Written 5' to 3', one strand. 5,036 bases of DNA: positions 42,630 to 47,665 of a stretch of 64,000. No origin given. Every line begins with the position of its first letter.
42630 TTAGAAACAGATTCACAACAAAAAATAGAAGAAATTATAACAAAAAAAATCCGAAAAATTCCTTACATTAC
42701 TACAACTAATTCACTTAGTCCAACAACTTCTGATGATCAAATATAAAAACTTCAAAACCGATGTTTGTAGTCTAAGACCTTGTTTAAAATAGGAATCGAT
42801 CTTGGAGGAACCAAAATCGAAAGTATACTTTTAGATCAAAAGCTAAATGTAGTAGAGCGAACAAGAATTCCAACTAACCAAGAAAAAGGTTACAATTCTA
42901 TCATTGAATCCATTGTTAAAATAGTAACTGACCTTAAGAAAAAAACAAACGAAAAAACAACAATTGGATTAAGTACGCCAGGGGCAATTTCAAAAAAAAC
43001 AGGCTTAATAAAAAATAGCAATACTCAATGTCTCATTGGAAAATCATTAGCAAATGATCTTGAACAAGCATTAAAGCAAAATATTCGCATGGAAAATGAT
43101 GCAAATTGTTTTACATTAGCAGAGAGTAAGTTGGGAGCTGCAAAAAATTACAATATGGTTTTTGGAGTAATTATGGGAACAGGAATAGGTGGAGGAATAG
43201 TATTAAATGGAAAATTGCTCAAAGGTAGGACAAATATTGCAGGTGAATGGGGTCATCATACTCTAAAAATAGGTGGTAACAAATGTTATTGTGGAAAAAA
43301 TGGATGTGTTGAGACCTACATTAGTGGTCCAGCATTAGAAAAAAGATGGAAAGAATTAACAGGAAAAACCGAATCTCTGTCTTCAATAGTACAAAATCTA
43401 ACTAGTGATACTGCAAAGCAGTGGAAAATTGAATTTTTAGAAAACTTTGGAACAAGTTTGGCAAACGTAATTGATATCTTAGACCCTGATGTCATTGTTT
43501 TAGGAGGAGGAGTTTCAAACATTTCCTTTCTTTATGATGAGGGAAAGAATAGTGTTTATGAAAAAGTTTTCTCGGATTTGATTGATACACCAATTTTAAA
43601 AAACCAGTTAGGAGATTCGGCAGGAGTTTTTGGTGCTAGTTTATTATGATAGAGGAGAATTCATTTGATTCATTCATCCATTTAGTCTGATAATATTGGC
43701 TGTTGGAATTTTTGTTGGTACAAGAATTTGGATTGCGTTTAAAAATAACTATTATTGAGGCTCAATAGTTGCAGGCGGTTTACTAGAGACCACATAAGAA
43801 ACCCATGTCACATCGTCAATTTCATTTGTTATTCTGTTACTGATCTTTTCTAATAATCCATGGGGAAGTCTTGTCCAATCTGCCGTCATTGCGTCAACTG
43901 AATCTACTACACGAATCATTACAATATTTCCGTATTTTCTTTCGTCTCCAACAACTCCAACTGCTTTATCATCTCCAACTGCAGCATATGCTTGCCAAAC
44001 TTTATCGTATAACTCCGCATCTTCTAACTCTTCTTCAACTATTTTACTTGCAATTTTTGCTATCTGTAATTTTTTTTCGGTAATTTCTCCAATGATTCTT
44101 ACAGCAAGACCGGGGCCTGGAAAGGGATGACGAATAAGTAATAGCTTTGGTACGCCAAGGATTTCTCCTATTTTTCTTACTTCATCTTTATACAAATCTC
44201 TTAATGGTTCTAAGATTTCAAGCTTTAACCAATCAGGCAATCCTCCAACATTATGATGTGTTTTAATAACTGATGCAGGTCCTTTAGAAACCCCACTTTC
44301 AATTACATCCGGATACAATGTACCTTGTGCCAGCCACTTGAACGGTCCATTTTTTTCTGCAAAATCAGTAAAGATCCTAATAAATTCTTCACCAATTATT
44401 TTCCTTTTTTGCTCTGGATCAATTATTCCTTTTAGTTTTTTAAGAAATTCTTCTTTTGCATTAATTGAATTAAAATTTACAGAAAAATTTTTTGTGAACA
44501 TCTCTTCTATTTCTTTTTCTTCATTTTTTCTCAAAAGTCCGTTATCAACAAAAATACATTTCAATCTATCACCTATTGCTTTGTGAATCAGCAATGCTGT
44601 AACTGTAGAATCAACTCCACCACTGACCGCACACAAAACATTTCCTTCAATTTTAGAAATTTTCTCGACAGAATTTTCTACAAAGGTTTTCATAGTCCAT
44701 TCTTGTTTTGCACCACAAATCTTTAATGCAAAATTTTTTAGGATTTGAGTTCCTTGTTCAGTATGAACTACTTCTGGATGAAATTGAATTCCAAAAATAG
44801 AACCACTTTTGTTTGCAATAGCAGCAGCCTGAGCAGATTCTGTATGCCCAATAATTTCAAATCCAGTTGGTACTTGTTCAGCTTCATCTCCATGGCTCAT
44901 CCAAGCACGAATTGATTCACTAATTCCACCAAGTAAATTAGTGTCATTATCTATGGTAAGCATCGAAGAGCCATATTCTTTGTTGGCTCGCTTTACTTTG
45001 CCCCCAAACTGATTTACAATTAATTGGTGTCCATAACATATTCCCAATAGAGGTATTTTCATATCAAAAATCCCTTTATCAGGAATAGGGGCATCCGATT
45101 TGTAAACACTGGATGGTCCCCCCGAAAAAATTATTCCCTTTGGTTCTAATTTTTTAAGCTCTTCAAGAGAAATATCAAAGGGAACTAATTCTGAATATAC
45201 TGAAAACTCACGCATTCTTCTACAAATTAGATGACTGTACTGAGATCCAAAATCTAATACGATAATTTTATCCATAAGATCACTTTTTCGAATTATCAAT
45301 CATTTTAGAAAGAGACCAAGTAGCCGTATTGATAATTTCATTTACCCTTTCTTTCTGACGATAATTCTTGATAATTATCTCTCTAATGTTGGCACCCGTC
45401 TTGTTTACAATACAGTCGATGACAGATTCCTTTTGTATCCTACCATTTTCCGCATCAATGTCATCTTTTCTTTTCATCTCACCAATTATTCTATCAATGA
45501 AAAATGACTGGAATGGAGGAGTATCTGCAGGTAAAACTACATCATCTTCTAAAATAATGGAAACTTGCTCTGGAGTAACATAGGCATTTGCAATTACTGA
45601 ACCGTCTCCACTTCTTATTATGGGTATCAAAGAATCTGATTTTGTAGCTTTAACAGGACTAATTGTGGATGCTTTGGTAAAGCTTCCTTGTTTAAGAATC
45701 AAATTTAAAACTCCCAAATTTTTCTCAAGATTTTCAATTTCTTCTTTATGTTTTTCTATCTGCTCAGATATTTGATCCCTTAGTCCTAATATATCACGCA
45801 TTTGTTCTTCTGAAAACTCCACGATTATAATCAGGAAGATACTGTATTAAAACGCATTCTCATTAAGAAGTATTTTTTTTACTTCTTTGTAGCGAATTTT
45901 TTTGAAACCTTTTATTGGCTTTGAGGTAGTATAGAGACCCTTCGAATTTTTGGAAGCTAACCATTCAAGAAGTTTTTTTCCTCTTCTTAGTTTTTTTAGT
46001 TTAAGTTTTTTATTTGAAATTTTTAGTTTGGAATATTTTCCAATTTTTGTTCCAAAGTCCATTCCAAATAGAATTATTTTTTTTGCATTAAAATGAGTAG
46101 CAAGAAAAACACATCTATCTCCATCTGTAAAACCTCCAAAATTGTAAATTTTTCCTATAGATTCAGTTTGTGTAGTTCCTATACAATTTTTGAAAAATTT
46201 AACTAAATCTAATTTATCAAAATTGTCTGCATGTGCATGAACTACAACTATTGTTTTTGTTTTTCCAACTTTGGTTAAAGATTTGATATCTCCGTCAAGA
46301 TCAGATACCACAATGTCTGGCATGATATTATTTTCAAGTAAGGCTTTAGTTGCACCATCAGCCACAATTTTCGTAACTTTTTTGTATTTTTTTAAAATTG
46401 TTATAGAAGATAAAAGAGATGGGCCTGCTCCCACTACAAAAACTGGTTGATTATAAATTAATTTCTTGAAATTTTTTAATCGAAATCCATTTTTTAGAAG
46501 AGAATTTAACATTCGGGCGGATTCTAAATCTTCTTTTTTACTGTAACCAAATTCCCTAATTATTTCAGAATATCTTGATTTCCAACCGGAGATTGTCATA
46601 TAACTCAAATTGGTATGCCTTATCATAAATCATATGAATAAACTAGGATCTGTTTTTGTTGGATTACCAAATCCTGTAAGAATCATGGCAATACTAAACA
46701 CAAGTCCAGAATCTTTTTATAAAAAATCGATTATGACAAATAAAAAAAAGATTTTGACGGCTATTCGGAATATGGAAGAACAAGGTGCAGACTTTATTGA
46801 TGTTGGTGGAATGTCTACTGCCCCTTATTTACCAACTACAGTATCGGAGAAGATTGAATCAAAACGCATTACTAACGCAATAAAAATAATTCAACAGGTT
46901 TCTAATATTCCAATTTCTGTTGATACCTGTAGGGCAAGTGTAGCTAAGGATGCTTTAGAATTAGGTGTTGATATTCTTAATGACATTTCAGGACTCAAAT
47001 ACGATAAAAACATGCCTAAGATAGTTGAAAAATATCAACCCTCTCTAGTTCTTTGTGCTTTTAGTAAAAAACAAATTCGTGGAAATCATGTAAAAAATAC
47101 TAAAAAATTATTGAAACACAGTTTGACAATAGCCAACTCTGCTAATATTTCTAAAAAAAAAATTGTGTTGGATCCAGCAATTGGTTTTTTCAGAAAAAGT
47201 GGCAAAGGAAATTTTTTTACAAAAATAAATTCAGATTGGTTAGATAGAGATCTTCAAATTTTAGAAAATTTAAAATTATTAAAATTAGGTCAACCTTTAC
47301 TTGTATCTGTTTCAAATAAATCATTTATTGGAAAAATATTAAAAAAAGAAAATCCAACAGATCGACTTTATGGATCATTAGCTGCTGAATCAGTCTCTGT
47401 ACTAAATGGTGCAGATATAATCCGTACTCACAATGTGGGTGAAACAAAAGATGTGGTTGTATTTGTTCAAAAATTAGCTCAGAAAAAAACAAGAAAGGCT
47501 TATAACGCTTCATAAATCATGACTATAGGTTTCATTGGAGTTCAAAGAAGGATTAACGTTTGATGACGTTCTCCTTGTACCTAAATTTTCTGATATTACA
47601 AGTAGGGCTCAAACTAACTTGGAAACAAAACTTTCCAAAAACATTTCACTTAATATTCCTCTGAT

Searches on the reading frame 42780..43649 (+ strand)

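Call 29: search_protein_families(library=pfam, proteins=[window:42780-43649:+], max_evalue=0.001)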
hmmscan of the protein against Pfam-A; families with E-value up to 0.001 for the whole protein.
window:42780-43649:+ (289 aa): 3 families
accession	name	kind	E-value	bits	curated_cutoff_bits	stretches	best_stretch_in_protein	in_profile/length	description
PF00480.26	ROK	-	2.8e-72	244.2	22.9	1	4-289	2-290/294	ROK family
PF01869.26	BcrAD_BadFG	-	4.1e-05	23.7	31.5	0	4-59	1-58/271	BadF/BadG/BcrA/BcrD ATPase family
PF05378.19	Hydant_A_N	-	6.6e-05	23.1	25.2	1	3-66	1-64/176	Hydantoinase/oxoprolinase N-terminal region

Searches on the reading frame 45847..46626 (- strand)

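Call 29: search_protein_families(library=pfam, proteins=[window:45847-46626:-], max_evalue=0.001)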
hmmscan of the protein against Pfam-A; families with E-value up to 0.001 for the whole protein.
window:45847-46626:- (259 aa): 2 families
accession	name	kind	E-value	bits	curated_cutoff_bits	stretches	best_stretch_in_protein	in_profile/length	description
PF01973.23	MptE-like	-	4.8e-35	121.3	34.6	1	50-194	15-169/171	6-hydroxymethylpterin diphosphokinase MptE-like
PF04263.21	TPK_catalytic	-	1.6e-05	25.2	30.7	1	85-164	10-85/113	Thiamin pyrophosphokinase, catalytic domain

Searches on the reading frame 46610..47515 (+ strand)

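Call 84: search_protein_families(library=pfam, proteins=[window:46610-47515:+], max_evalue=0.001)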
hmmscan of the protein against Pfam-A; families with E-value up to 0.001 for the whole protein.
window:46610-47515:+ (301 aa): 1 family
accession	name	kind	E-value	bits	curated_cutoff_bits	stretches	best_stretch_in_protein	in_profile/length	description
PF00809.28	Pterin_bind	-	8.3e-53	180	25.5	1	26-274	1-244/244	Pterin binding enzyme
